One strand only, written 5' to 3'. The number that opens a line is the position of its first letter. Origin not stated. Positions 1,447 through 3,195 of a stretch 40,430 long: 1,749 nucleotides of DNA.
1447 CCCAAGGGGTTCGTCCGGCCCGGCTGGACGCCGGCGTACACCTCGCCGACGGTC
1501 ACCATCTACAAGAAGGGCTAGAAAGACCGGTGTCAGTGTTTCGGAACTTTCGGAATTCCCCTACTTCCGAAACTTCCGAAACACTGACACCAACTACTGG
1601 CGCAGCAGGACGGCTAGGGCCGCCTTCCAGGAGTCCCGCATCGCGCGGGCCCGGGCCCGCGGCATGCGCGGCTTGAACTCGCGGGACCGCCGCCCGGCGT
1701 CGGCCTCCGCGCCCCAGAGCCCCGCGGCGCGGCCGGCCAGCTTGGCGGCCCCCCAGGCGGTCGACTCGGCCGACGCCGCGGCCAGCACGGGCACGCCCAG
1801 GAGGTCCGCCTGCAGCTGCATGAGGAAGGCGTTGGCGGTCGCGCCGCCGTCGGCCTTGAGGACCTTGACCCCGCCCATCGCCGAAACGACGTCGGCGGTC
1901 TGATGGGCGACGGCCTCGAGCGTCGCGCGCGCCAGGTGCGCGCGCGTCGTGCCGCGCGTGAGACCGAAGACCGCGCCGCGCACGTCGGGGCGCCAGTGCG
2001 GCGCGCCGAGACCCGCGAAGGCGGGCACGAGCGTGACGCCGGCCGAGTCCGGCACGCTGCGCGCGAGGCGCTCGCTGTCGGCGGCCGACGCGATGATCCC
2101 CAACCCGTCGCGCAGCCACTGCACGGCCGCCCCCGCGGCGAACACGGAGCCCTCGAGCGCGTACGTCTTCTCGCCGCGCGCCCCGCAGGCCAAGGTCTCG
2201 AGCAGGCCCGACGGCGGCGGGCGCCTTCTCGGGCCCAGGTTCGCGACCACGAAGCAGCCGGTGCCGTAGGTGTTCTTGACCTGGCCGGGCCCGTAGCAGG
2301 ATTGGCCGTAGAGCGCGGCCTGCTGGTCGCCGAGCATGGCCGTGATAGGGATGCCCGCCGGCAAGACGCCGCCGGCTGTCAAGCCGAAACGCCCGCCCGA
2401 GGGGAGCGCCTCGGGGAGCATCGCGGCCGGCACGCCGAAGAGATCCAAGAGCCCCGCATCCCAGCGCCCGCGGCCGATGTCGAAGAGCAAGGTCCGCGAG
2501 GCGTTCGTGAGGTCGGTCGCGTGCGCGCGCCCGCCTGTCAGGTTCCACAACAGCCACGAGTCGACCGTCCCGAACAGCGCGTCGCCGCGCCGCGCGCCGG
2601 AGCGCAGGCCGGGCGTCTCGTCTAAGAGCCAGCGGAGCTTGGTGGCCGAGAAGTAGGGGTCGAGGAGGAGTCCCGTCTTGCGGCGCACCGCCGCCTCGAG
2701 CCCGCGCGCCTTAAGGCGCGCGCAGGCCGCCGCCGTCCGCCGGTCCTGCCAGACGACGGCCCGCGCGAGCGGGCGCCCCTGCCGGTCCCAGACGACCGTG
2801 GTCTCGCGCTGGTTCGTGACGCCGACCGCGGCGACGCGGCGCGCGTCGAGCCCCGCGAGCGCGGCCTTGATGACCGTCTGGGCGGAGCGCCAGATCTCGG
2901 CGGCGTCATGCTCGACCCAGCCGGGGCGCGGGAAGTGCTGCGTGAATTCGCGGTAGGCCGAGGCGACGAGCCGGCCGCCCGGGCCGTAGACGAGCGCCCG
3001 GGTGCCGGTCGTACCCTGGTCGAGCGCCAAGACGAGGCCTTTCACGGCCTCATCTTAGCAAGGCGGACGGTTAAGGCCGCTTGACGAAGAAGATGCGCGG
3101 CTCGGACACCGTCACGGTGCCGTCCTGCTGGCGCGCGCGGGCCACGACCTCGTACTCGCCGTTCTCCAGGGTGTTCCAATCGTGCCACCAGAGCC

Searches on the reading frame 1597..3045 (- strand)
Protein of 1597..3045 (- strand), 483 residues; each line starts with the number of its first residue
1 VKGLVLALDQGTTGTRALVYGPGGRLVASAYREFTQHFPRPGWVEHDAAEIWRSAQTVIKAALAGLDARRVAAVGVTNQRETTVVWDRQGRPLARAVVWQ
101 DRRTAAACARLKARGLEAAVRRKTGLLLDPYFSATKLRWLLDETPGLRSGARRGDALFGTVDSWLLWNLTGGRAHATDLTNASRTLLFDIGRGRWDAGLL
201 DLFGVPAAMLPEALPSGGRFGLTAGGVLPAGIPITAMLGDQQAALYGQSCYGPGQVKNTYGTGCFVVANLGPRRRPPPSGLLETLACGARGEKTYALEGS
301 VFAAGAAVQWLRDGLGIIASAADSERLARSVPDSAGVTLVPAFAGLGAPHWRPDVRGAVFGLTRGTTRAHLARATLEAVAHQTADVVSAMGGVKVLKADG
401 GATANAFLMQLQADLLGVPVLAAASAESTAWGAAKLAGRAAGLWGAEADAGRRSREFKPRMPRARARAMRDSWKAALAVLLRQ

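Call 59: search_protein_families(library=pfam, proteins=[window:1597-3045:-], max_evalue=0.00001)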
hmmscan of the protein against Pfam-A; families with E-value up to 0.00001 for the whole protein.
window:1597-3045:- (483 aa): 2 families
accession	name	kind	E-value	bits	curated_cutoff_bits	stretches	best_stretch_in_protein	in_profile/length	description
PF00370.27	FGGY_N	-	1.7e-68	231.3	28.8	1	5-247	2-245/245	FGGY family of carbohydrate kinases, N-terminal domain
PF02782.22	FGGY_C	-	3.5e-37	128.5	27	1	257-441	2-198/198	FGGY family of carbohydrate kinases, C-terminal domain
